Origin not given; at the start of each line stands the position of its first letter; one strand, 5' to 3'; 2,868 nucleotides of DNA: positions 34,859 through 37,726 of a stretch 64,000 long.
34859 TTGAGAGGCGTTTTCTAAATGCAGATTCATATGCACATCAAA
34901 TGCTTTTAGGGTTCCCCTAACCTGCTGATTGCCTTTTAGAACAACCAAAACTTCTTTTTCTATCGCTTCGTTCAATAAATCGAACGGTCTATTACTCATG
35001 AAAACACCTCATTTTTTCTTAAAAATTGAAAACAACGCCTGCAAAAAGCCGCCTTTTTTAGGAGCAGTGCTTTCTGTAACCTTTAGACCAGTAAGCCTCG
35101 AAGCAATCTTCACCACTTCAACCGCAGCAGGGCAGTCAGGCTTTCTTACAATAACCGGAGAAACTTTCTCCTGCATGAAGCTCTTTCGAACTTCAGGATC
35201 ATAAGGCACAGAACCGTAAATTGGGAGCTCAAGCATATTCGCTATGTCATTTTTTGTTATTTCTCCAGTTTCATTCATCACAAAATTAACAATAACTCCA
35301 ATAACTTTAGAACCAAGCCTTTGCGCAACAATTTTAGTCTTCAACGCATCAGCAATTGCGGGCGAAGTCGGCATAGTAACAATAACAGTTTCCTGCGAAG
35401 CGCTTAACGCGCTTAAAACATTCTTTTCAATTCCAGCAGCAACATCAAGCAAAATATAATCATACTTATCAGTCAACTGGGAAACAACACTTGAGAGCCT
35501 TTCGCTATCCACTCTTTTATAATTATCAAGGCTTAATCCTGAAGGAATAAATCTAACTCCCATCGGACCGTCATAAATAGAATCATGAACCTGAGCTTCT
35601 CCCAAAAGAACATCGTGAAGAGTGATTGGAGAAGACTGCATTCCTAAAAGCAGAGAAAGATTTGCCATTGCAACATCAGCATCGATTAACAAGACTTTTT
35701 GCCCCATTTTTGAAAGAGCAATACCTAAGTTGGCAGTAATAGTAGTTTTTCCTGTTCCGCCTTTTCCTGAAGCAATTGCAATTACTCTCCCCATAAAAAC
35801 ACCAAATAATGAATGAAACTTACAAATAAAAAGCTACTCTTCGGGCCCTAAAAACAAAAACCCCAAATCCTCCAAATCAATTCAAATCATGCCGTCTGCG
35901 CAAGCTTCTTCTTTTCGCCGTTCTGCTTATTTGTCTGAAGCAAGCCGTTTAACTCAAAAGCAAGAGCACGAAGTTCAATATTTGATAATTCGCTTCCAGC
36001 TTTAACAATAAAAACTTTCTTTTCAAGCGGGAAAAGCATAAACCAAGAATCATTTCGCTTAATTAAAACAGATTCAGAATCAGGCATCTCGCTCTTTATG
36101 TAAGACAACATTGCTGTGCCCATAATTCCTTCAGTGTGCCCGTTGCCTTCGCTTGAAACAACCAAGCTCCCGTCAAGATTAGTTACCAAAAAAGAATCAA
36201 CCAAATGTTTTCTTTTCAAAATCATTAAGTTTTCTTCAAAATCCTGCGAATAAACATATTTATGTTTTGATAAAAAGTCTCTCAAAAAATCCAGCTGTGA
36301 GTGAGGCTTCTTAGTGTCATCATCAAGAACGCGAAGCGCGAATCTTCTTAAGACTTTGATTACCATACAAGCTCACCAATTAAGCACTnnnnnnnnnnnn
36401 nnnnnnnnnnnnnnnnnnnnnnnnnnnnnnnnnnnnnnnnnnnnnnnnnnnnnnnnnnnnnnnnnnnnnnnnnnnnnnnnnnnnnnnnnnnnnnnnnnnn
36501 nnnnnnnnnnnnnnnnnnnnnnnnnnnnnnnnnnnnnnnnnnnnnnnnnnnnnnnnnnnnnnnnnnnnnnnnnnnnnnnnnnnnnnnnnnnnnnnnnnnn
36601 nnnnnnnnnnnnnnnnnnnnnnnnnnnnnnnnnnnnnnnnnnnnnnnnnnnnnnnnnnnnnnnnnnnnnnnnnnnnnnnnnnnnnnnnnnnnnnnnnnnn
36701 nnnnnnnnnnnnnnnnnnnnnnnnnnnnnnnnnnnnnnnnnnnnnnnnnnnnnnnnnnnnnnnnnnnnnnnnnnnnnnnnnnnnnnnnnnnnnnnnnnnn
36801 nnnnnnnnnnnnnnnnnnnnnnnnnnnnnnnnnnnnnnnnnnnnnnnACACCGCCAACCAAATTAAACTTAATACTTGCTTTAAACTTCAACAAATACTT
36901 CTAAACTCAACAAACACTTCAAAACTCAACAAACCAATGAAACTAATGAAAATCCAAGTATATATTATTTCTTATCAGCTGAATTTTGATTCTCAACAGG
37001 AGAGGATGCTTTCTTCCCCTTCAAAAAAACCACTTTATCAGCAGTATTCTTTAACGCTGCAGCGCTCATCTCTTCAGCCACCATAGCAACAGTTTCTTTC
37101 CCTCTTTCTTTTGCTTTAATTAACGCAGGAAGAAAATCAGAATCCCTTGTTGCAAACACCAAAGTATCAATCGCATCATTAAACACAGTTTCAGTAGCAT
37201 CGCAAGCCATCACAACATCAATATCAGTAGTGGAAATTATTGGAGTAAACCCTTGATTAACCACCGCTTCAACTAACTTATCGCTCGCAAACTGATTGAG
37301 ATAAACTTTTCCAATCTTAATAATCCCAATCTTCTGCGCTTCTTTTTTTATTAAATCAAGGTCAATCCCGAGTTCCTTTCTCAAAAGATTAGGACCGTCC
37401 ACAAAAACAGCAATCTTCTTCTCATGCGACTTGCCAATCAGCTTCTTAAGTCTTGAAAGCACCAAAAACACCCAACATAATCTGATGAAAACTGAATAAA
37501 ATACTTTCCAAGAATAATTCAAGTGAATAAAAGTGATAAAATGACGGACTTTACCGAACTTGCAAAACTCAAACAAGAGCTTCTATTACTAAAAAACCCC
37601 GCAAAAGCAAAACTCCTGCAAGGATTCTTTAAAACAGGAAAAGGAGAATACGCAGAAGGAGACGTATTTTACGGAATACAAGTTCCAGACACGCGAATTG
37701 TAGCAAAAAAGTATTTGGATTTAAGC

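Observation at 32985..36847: Sm, MinD/ParA-ATPase and Roadblock module next to a 560-aa coiled-coil protein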

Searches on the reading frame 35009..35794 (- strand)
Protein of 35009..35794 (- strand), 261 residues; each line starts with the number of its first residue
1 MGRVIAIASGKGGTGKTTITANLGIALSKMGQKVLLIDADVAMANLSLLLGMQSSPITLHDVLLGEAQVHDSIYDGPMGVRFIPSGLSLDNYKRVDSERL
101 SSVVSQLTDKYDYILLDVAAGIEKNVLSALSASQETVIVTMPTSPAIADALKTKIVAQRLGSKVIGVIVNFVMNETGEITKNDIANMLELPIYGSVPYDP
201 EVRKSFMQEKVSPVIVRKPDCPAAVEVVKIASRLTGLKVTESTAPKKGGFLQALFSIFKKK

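Call 3: search_protein_families(library=pfam, proteins=[window:35009-35794:-], max_evalue=1)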
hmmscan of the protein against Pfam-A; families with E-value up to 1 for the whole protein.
window:35009-35794:- (261 aa): 19 families
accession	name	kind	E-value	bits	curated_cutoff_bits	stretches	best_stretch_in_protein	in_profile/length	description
PF01656.29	CbiA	-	7.1e-25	87.8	25.4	1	5-208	1-121/125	CobQ/CobB/MinD/ParA nucleotide binding domain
PF10609.15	ParA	-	2.7e-22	79.8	27.1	1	3-234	4-245/246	NUBPL iron-transfer P-loop NTPase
PF13614.12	AAA_31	-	2.9e-22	79.9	27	1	3-143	2-150/177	AAA domain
PF00142.24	Fer4_NifH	-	3.4e-13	50.1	25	1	5-238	3-248/271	4Fe-4S iron sulfur cluster binding proteins, NifH/frxC family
PF06564.18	CBP_BcsQ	-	4.1e-11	43.3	21.3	1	5-142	4-147/234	Cellulose biosynthesis protein BcsQ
PF09140.17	MipZ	-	2.6e-08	34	20.7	1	4-138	2-126/262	ATPase MipZ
PF02374.21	ArsA_ATPase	-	7.6e-08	32.4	24.3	1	7-43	5-41/305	Anion-transporting ATPase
PF13500.12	AAA_26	-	1.2e-05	25.7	27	1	134-203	129-195/198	AAA domain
PF00448.28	SRP54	-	0.0014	18.8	22.7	1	8-41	6-39/196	SRP54-type protein, GTPase domain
PF07015.17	VirC1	-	0.0025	17.6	24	1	4-40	3-39/231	VirC1 protein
PF01583.26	APS_kinase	-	0.0031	18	21.1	1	8-53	7-52/152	Adenylylsulphate kinase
PF13604.12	AAA_30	-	0.013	15.7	27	1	3-54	18-70/191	AAA domain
PF16575.11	CLP1_P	-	0.016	15.5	26.6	1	10-47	1-38/188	mRNA cleavage and polyadenylation factor CLP1 P-loop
PF20720.3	nSTAND3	-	0.032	14.3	27.2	1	6-71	20-82/155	Novel STAND NTPase 3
PF25199.1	nSTAND_NTPase5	-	0.035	14.4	34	1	4-42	42-81/145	Novel STAND NTPase 5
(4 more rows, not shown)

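Call 4: search_protein_families(library=ncbifam, proteins=[window:35009-35794:-], max_evalue=1)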
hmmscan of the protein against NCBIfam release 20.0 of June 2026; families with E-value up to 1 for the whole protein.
window:35009-35794:- (261 aa): 49 families (the best 25 are shown)
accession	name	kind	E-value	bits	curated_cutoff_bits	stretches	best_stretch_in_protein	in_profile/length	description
TIGR01969.1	minD_arch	subfamily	2.6e-88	295.4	201.75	1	3-254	1-249/251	cell division ATPase MinD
TIGR01968.1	minD_bact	equivalog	1.1e-40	139.7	212.9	1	3-258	2-261/261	septum site-determining protein MinD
TIGR01007.1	eps_fam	subfamily_domain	1.4e-18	67.2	108.05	1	3-173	18-191/204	polysaccharide biosynthesis tyrosine autokinase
NF008079.0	PRK10818.1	equivalog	2e-18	66.7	508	1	1-236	1-248/270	septum site-determining protein MinD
TIGR03371.1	cellulose_yhjQ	equivalog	2.7e-18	66.4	157.85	1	4-189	3-193/246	cellulose biosynthesis protein BcsQ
NF041136.1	MrpORP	equivalog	9.3e-18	64.6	450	2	3-60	6-63/365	iron-sulfur cluster carrier protein MrpORP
TIGR03815.1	CpaE_hom_Actino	equivalog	2.4e-16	59.8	154.45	1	2-209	111-318/340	septum site-determining protein Ssd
NF041546.1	ParA_partition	equivalog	2.8e-15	56.4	180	2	4-41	1-38/203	ParA family partition ATPase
TIGR03018.1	pepcterm_TyrKin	hypoth_equivalog_domain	3.7e-14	52.6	230.65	1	4-170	37-207/207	XrtA-associated tyrosine autokinase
TIGR01005.1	eps_transp_fam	subfamily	2.6e-13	49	411.7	1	3-183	547-730/754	exopolysaccharide transport protein family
NF047398.1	AAA_KGGVGR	domain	4.7e-13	49.9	90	2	3-65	3-67/190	KGGVGR-motif variant AAA ATPase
NF008669.0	PRK11670.1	equivalog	3.6e-12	45.9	348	1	4-174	109-281/369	iron-sulfur cluster carrier protein ApbC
TIGR01287.1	nifH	equivalog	8.3e-11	41.7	394.35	2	6-86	4-86/275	nitrogenase iron protein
TIGR03029.1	EpsG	equivalog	9.9e-11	41.3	313.8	1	3-170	104-273/274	chain length determinant protein tyrosine kinase EpsG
NF033200.1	F430_CfbC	exception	1.1e-10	41.3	402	1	5-240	3-244/260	Ni-sirohydrochlorin a,c-diamide reductive cyclase ATP-dependent reductase subunit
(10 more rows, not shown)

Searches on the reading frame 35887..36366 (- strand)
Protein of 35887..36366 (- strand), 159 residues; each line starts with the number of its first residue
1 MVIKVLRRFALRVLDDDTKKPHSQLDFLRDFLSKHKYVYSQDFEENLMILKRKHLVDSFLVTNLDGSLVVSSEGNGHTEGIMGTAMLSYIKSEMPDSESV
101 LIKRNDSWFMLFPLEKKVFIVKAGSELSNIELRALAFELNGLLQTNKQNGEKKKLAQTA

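Call 3: search_protein_families(library=pfam, proteins=[window:35887-36366:-], max_evalue=1)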
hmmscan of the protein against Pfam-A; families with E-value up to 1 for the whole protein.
window:35887-36366:- (159 aa): 1 family
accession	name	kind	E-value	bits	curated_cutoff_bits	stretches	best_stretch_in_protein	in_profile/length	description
PF19445.4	eIF3h_C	-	0.072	13.3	28.6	1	17-61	16-60/197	C-terminal region of eIF3h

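Call 4: search_protein_families(library=ncbifam, proteins=[window:35887-36366:-], max_evalue=1)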
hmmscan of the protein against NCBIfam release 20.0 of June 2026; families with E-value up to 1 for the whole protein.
window:35887-36366:- (159 aa): 0 families

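Call 5: search_solved_structures(query=window:35887-36366:-, max_evalue=10, show_alignments=2)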
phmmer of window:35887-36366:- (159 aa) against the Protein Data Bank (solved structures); distinct sequences matched with E-value up to 10: 1.
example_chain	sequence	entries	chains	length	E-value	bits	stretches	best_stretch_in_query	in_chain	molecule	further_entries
4lk4_A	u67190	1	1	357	1.4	12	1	22-70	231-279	VESB protease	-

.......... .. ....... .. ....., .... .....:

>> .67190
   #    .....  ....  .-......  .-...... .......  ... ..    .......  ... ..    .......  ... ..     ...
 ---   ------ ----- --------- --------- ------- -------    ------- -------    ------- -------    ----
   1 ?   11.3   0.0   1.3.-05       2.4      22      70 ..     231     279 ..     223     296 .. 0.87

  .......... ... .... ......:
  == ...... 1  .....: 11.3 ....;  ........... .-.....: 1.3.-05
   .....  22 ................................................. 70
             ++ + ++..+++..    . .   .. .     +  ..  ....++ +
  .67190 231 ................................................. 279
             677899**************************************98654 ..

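Call 7: find_homologous_proteins(query=window:35887-36366:-, max_evalue=0.001)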
Query window:35887-36366:- (159 aa): 135 proteins with E <= 0.001 among 181 candidates; the best 120 are listed.
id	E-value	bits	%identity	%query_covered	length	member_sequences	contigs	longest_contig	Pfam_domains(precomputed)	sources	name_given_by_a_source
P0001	1.3e-96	338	100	100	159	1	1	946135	-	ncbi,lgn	-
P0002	8.9e-96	335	99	100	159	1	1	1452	-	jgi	jgi:hypothetical protein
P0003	4.2e-94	330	98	100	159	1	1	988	-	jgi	jgi:hypothetical protein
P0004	5.5e-92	323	94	100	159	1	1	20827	-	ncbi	-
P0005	6.3e-89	313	91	100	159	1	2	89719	-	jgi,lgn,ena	-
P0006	1.2e-85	303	88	100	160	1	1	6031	-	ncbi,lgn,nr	ncbi:MAG: hypothetical protein NTY48_05035 [Candidatus Diapherotrites archaeon]|nr:hypothetical prot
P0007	1.4e-84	299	87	100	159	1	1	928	-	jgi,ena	-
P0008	7.4e-84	297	87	100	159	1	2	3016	-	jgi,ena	-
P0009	1.0e-80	287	85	100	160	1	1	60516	-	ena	-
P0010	1.4e-80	286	83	100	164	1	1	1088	-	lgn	-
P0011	1.7e-80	286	84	100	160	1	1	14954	-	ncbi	-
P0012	7.1e-80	284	84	99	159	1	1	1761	-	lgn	-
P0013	6.4e-78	278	82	99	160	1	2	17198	-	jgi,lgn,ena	-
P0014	9.1e-78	277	79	100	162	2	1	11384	-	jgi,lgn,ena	-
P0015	1.1e-77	277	80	99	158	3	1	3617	-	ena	-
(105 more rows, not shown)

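Call 12: search_solved_structures(query=A1, max_evalue=10, show_alignments=3)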
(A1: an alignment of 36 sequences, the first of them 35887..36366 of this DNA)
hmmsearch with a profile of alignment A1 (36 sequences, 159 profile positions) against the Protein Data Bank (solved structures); distinct sequences matched with E-value up to 10: 2.
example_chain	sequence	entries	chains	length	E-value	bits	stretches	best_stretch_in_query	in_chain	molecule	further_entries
1jlv_A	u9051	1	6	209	1.2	12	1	10-43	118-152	glutathione transferase GST1-3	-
9hcg_P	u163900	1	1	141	1.4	11.7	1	41-74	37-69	Large ribosomal subunit protein uL18m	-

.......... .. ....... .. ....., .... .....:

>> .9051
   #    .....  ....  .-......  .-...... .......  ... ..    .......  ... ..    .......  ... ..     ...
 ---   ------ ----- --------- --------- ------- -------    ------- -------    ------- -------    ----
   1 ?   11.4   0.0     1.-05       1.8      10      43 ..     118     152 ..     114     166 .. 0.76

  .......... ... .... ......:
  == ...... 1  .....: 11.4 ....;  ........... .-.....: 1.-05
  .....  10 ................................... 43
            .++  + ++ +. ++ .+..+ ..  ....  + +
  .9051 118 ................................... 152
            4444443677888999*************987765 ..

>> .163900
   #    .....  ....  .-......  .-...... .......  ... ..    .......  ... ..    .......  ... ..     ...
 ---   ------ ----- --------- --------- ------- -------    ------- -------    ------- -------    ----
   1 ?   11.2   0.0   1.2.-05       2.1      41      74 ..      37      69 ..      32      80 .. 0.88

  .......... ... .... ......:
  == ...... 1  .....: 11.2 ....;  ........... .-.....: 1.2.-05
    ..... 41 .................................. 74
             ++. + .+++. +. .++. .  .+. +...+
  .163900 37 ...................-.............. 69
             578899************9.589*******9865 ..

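Call 23: predict_structure(alignment_id=A1)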
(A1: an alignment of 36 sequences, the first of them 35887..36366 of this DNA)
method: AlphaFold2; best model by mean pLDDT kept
length: 159 residues; sequences in the alignment: 36
mean_pLDDT: 74.3   pTM: 0.66
mean pLDDT of the five models: 74.3, 73.6, 66.8, 66.7, 61.2
residues with pLDDT >= 90: 37; 70-90: 71; 50-70: 21; < 50: 30
segments of 3 or more residues with pLDDT < 50: 1-4, 6-21, 153-159
pLDDT, mean of each block of 10 residues (from residue 1): 48 40 53 57 83 89 91 87 93 87 84 91 82 81 75 46
secondary structure, 60 per line:
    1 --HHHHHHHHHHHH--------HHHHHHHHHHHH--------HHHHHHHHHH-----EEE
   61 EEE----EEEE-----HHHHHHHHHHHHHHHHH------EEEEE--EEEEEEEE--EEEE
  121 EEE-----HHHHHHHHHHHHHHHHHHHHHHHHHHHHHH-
elements in order: H3-14 H23-34 H43-52 E58-63 E68-71 H77-93 E100-104 E107-114 E117-123 H129-158

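Call 28: fold_search(model_id=the predicted structure, library=pdb)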
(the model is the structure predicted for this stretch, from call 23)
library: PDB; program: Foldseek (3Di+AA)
matches with E <= 10: 1478; with E <= 0.001: 108
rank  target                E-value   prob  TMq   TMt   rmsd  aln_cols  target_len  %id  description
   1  5y3a_G                7.1e-07  1.00  0.47  0.65   2.7        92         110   16  Crystal structure of Ragulator complex (p18 49-161) (released 2017-12-27)
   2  5x6u_B                1.5e-06  1.00  0.50  0.65   3.5       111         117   16  Crystal structure of human heteropentameric complex (released 2017-12-06)
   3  5y39_G                4.3e-06  1.00  0.50  0.65   3.2       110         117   14  Crystal structure of Ragulator complex (p18 76-145) (released 2017-12-06)
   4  6b9x_B                5.8e-06  1.00  0.51  0.61   4.3       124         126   14  Crystal structure of Ragulator (released 2017-11-08)
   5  6ehp_B                6.1e-06  1.00  0.50  0.65   3.5       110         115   15  The crystal structure of the human LAMTOR complex (released 2017-10-04)
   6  5y39_B                6.5e-06  1.00  0.44  0.58   3.1        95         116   16  Crystal structure of Ragulator complex (p18 76-145) (released 2017-12-06)
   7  5y3a_B                9.9e-06  1.00  0.50  0.68   3.1       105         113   14  Crystal structure of Ragulator complex (p18 49-161) (released 2017-12-27)
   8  6ehr_B                9.9e-06  1.00  0.50  0.60   5.4       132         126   14  The crystal structure of the human LAMTOR-RagA CTD-RagC CTD complex (released 2017-10-04)
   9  5yk3_l                1.2e-05  1.00  0.44  0.54   4.0       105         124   16  human Ragulator complex (released 2019-01-23)
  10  1veu_B                1.3e-05  1.00  0.51  0.62   3.6       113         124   14  Crystal structure of the p14/MP1 complex at 2.15 A resolution (released 2004-08-03)
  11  9jue_F                1.3e-05  1.00  0.51  0.65   3.6       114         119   10  Roadblock3 homodimer structure from Candidatus Prometheoarchaeum syntrophicum strain MK-D1 (released 2024-10-16)
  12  9jue_C                1.5e-05  1.00  0.50  0.64   3.7       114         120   10  Roadblock3 homodimer structure from Candidatus Prometheoarchaeum syntrophicum strain MK-D1 (released 2024-10-16)
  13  9jue_A                1.7e-05  1.00  0.51  0.65   3.9       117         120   10  Roadblock3 homodimer structure from Candidatus Prometheoarchaeum syntrophicum strain MK-D1 (released 2024-10-16)
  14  2zl1_B                1.8e-05  1.00  0.51  0.67   4.1       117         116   12  MP1-p14 Scaffolding complex (released 2008-06-24)
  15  9jue_E                2.0e-05  1.00  0.51  0.66   3.8       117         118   10  Roadblock3 homodimer structure from Candidatus Prometheoarchaeum syntrophicum strain MK-D1 (released 2024-10-16)
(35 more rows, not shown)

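Call 37: find_related_loci(query=A3, collection=genome_contigs, flank=10000)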
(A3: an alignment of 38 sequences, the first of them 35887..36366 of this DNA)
Query A3 (159 aa) in genome_contigs; peptide patterns used: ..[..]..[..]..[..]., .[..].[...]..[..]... (x = any residue, [..] = any of these).
195 stretches matched a pattern; 49 encode a relative of the query (tblastn E <= 1e-3); 49 distinct loci.
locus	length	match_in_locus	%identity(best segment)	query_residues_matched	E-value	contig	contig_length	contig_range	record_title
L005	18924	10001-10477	94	1-159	2e-100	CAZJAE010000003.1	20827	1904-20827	MAG TPA_asm: uncultured archaeon isolate binchicken_co115_24 genome assembly, contig: NODE_4115_length_20827_cov_4.58501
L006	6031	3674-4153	88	1-159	5e-94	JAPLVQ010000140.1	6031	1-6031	MAG: Candidatus Iainarchaeum archaeon isolate LacPavin_0419_WC90_MAG_36_6 LacPavin_0419_WC90_scaffold_868975, whole geno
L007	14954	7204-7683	84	1-159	3e-88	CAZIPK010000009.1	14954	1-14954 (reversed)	MAG TPA_asm: uncultured archaeon isolate binchicken_co16_357 genome assembly, contig: NODE_6719_length_14954_cov_4.71602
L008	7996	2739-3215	81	1-159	2e-87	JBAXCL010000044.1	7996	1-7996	MAG: archaeon isolate ELA192 MAG192_44, whole genome shotgun sequence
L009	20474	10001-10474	82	1-159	5e-84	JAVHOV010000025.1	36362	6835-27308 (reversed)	MAG: archaeon isolate WB02no2_33_12 NODE_495_length_36362_cov_7.467651, whole genome shotgun sequence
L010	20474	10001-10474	80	1-159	3e-82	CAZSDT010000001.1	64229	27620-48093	MAG TPA_asm: uncultured archaeon isolate SRP263991_co4_519 genome assembly, contig: NODE_346_length_64229_cov_6.886325,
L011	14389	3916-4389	80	1-158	3e-82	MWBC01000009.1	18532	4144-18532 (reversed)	MAG: archaeon ADurb.Bin336 isolate ADurb.Bin336 BWY55_contig000009, whole genome shotgun sequence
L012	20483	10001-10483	80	2-159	5e-82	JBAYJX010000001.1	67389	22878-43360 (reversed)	MAG: archaeon isolate SO_2016_GW1_66 scaffold00884_OW334_2016, whole genome shotgun sequence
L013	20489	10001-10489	75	1-159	2e-81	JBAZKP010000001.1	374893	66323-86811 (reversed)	MAG: archaeon isolate SO_2017_LW4_146 scaffold_74_c1_LW137-91_2017, whole genome shotgun sequence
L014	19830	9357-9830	79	1-159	2e-81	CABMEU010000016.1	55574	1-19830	uncultured archaeon isolate LFW-252_2 genome assembly, contig: LFW2522_23, whole genome shotgun sequence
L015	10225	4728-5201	78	1-159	7e-81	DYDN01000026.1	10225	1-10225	MAG TPA_asm: Candidatus Forterrea sp. isolate IMS_BF NODE_1541_length_10228_cov_58.6129, whole genome shotgun sequence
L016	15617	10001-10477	78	1-159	1e-80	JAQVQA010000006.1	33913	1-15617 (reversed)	MAG: Candidatus ainarchaeum sp. isolate STF1_216 NODE_2675_length_33913_cov_21.277008_Sandtown_F1, whole genome shotgun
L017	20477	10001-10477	75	1-159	7e-78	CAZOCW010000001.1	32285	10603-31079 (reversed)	MAG TPA_asm: uncultured archaeon isolate SRP272421_co2_118 genome assembly, contig: NODE_3019_length_32285_cov_4.896711,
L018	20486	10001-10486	74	1-159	1e-77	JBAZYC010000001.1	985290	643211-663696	MAG: archaeon isolate SO_2017_GW1_71 NODE_17_length_985290_cov_1.729804_OW334_2017, whole genome shotgun sequence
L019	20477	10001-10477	74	1-159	2e-76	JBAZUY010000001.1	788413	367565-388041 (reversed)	MAG: archaeon isolate SO_2017_GW1_24 NODE_43_length_788413_cov_2.329335_OW334_2017, whole genome shotgun sequence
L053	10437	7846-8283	72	7-151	8e-69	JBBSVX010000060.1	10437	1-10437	MAG: archaeon isolate H43-bin240_1 H43_bin240_1_000000000060, whole genome shotgun sequence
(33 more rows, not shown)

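Call 40: search_protein_families(library=pfam, alignment_id=A3, max_evalue=1)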
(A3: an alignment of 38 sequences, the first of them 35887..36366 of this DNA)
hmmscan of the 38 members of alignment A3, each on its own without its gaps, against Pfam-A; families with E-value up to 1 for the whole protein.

A. member 1, window:35887-36366:- (159 aa): 1 family
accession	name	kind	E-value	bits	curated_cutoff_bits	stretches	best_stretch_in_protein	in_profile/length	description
PF19445.4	eIF3h_C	-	0.072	13.3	28.6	1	17-61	16-60/197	C-terminal region of eIF3h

B. families by the number of members that match (of 38 scanned): 15 families
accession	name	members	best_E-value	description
PF19445.4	eIF3h_C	11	0.012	C-terminal region of eIF3h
PF21008.3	AIF-1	3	0.047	Allograft inflammatory factor 1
PF02743.24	dCache_1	2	0.018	Cache domain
PF21912.2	Glyco_transf_99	2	0.095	Glycosyltransferase 99 family N-terminal domain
PF24692.1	DUF7659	1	0.0039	Family of unknown function (DUF7659)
PF19110.5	DUF5797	1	0.023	Family of unknown function (DUF5797)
PF22358.2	MfA4_C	1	0.032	Minor fimbrium tip subunit MfA4, C-terminal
PF15058.11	Speriolin_N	1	0.04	Speriolin N terminus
PF22080.2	Dark_CARD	1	0.061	Dark, CARD domain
PF23488.1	YKL065W-A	1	0.096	YKL065W-A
PF04437.19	RINT1_TIP1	1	0.12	RINT-1/TIP-1 family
PF16235.10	DUF4894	1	0.15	Domain of unknown function (DUF4894)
PF25425.1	YfjL_N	1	0.19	YfjL-like, N-terminal domain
PF24420.1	DUF7551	1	0.22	Domain of unknown function (DUF7551)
PF05679.22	CHGN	1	0.22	Chondroitin N-acetylgalactosaminyltransferase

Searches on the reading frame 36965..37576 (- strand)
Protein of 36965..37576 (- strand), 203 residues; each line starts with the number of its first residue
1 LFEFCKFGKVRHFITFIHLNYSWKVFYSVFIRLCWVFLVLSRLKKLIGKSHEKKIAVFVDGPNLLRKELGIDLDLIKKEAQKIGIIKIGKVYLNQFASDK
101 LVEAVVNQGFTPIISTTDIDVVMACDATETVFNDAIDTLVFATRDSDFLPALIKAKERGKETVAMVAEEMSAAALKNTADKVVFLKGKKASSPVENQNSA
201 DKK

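Call 3: search_protein_families(library=pfam, proteins=[window:36965-37576:-], max_evalue=1)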
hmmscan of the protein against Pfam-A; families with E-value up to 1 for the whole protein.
window:36965-37576:- (203 aa): 1 family
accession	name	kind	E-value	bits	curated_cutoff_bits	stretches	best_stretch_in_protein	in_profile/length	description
PF01936.24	NYN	-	1.2e-22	81.4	24.2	1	54-185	1-144/145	NYN domain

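Call 4: search_protein_families(library=ncbifam, proteins=[window:36965-37576:-], max_evalue=1)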
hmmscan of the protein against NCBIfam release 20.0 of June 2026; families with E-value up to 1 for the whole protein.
window:36965-37576:- (203 aa): 1 family
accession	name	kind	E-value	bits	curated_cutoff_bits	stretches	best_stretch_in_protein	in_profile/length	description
TIGR00288.1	TIGR00288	hypoth_equivalog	3.6e-54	183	178.45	1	48-187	18-157/160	TIGR00288 family NYN domain-containing protein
